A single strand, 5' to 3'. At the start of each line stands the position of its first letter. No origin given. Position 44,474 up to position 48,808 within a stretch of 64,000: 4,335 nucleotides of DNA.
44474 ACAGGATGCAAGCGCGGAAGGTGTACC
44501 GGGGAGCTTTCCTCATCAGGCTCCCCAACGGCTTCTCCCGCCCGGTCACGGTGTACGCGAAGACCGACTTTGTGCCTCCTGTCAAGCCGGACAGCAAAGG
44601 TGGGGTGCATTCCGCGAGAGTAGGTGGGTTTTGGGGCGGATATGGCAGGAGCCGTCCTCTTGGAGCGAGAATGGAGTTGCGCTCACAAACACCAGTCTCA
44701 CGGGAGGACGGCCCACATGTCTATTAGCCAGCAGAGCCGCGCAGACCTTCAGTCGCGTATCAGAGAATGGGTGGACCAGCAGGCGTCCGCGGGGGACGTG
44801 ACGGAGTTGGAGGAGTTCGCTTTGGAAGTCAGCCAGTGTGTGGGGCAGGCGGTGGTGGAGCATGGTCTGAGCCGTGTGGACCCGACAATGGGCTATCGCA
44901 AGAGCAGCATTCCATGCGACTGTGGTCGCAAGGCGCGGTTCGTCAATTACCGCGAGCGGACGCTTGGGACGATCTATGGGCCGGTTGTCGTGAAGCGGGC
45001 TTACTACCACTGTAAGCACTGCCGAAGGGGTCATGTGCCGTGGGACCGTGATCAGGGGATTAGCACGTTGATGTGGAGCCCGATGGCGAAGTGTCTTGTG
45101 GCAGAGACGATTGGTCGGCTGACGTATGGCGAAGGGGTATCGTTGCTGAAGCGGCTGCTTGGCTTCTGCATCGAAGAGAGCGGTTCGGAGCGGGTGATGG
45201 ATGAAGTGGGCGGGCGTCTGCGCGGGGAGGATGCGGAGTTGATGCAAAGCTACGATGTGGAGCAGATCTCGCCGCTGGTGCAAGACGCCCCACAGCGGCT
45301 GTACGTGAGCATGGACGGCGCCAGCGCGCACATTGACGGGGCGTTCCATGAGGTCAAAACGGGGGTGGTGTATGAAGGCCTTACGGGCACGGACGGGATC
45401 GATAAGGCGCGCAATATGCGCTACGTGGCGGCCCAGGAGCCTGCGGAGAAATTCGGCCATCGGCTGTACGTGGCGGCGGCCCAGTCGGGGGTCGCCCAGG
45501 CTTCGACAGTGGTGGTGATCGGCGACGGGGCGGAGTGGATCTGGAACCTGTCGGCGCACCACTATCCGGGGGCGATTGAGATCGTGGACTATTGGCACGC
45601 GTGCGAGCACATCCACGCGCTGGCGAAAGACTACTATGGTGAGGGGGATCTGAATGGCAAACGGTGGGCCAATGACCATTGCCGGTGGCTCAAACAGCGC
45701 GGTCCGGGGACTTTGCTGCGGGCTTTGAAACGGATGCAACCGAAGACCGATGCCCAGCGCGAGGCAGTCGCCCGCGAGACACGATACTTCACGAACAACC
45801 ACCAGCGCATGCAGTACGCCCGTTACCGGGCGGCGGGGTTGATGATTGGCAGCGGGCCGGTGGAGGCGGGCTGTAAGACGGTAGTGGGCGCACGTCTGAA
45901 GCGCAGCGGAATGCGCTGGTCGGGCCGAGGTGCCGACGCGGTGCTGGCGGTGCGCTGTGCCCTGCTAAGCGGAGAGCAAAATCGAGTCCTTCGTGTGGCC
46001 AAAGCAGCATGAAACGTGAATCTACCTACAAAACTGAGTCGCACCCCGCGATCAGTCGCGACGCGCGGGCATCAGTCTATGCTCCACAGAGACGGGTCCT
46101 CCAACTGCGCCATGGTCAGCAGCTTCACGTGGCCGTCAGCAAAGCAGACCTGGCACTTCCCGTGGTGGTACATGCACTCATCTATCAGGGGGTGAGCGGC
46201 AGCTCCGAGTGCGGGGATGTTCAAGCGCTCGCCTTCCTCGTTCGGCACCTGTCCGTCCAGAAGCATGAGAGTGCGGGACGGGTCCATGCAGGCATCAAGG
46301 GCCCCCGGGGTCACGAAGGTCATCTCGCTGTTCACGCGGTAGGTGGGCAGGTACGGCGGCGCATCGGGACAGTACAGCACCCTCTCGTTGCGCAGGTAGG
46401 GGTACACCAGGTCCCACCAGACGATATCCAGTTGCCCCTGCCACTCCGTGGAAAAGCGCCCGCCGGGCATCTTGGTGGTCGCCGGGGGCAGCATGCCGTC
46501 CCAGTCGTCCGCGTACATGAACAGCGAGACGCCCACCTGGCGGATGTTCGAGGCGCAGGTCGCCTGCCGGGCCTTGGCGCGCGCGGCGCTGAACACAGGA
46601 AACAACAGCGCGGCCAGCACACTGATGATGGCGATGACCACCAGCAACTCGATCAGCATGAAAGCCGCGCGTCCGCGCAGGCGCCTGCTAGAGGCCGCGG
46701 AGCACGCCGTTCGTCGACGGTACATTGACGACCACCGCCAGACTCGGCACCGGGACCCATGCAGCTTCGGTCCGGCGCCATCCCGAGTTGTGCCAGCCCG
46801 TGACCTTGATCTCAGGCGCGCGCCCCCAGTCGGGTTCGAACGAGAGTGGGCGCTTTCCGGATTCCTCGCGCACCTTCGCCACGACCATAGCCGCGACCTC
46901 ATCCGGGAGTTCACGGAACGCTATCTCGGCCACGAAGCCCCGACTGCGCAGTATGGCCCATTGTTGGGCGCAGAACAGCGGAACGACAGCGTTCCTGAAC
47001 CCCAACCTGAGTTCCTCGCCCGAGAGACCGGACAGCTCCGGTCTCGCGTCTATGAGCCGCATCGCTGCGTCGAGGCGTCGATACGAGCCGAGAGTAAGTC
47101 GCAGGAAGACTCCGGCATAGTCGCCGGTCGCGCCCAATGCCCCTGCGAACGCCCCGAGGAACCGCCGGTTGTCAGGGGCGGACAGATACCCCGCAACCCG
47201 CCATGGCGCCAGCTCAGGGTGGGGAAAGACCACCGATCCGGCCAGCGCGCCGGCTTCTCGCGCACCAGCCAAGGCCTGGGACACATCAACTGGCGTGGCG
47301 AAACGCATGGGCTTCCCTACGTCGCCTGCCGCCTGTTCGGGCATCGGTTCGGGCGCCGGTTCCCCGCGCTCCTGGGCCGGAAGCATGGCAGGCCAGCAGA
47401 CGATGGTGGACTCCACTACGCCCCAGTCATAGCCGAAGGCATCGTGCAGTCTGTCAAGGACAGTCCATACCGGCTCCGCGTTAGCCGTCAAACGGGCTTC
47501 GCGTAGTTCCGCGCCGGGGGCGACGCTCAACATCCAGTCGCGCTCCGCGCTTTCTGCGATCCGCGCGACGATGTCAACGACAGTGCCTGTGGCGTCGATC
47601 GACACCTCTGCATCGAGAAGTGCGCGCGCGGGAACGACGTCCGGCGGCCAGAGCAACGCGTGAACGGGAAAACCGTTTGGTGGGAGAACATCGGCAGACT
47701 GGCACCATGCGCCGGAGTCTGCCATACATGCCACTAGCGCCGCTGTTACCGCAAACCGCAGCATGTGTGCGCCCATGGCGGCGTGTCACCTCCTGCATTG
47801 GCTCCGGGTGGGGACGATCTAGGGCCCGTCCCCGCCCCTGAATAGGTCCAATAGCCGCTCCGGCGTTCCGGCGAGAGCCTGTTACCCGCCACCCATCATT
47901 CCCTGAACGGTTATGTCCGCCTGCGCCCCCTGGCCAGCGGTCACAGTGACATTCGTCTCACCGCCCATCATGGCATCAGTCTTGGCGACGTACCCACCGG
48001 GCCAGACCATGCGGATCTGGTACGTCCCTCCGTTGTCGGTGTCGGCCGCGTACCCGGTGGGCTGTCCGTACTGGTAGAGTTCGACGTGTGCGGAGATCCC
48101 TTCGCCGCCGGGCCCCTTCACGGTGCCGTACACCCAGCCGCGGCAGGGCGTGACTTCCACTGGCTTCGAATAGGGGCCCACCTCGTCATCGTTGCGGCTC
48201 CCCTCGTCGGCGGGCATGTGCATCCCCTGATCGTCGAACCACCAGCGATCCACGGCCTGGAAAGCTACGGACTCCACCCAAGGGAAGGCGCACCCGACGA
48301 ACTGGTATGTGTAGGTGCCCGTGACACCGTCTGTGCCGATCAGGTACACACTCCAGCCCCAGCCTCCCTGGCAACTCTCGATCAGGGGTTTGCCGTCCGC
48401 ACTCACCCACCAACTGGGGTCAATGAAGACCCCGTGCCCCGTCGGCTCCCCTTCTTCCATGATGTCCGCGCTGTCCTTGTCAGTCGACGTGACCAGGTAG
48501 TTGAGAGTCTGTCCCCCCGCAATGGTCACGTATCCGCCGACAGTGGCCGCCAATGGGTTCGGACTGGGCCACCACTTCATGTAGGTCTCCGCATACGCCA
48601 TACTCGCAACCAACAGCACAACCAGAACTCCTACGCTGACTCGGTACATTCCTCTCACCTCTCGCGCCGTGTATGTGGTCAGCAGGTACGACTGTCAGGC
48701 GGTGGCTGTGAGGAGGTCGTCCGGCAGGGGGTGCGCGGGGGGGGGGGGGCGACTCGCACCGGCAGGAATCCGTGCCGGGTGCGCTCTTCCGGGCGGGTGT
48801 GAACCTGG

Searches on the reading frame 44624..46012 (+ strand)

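Call 30: search_protein_families(library=pfam, proteins=[window:44624-46012:+], max_evalue=0.0001)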
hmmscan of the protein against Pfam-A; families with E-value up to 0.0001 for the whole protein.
window:44624-46012:+ (462 aa): 1 family
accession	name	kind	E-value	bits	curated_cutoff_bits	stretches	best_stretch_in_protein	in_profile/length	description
PF06782.17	UPF0236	-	1.2e-10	41.2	24.3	1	226-458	165-396/400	Uncharacterised protein family (UPF0236)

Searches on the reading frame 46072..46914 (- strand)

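Call 30: search_protein_families(library=pfam, proteins=[window:46072-46914:-], max_evalue=0.0001)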
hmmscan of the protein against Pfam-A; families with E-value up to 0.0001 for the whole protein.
window:46072-46914:- (280 aa): 1 family
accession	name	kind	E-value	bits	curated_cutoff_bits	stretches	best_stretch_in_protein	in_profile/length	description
PF07596.16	SBP_bac_10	-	1.8e-10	41.8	23.3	1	110-176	2-62/268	Protein of unknown function (DUF1559)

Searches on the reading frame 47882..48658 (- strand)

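Call 30: search_protein_families(library=pfam, proteins=[window:47882-48658:-], max_evalue=0.0001)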
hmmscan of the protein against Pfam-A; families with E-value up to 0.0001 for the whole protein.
window:47882-48658:- (258 aa): 1 family
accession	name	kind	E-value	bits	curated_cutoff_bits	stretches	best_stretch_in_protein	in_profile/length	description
PF13620.12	CarboxypepD_reg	-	1.4e-05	25.8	32.3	1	176-251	2-81/82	Carboxypeptidase regulatory-like domain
